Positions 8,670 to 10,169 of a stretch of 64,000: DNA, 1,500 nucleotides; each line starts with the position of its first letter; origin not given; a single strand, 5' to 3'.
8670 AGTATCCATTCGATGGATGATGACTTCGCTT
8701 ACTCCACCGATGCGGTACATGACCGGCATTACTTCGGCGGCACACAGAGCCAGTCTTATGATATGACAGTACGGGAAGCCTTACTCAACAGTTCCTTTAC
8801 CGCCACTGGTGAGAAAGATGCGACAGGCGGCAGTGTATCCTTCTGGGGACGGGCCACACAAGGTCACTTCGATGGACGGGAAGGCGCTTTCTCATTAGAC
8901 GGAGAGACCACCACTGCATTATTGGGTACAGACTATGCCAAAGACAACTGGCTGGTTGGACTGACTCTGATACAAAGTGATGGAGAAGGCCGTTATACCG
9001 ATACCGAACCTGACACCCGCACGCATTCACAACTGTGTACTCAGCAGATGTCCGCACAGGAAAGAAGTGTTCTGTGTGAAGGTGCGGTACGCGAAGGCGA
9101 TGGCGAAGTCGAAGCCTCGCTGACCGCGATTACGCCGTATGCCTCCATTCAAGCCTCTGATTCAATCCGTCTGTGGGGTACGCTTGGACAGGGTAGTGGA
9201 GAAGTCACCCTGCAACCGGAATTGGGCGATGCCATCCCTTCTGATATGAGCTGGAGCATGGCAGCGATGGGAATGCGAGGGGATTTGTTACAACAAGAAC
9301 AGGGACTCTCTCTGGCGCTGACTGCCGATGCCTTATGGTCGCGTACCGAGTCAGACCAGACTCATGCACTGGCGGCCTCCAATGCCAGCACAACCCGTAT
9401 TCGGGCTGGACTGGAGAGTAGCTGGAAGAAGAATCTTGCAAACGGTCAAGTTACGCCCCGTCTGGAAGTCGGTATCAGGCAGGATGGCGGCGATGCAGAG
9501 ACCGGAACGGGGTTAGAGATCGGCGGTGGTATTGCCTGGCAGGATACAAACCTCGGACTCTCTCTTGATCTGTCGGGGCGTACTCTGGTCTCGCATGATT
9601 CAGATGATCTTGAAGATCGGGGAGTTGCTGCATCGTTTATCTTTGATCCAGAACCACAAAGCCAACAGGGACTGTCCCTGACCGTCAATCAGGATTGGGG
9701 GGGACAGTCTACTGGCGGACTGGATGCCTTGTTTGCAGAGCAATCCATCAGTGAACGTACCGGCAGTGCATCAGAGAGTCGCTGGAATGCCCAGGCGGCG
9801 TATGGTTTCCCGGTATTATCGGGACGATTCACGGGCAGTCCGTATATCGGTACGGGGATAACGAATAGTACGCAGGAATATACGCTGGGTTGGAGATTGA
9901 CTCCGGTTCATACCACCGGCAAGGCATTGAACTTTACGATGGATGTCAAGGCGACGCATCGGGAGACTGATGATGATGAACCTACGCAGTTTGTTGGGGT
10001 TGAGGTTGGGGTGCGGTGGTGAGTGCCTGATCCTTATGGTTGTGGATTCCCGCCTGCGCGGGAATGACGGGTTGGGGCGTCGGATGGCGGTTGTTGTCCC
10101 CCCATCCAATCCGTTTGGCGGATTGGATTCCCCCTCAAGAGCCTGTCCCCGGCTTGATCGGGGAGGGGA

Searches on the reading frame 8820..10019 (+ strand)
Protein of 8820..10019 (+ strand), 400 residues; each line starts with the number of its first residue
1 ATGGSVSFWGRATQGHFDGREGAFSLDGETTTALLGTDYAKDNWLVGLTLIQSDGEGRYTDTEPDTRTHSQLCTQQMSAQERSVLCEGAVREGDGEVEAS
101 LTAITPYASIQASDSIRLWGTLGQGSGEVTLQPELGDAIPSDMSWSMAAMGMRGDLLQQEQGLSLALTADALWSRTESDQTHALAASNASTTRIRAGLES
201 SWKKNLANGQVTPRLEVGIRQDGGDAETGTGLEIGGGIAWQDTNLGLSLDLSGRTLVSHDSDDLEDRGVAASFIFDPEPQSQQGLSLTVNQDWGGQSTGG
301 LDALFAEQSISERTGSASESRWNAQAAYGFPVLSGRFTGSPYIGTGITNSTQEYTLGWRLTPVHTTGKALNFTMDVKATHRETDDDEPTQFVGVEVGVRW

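Call 90: search_protein_families(library=pfam, proteins=[window:8820-10019:+], max_evalue=1)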
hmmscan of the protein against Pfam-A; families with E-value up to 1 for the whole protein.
window:8820-10019:+ (400 aa): 2 families
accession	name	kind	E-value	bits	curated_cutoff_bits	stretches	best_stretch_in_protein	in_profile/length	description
PF03797.25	Autotransporter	-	1.6e-06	28.5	26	2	8-69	1-65/255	Autotransporter beta-domain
PF13505.12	OMP_b-brl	-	0.00016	22.4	28.7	1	182-398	12-136/175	Outer membrane protein beta-barrel domain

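Call 91: search_solved_structures(query=window:8820-10019:+, max_evalue=1)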
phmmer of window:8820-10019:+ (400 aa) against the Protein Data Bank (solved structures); distinct sequences matched with E-value up to 1: 0.
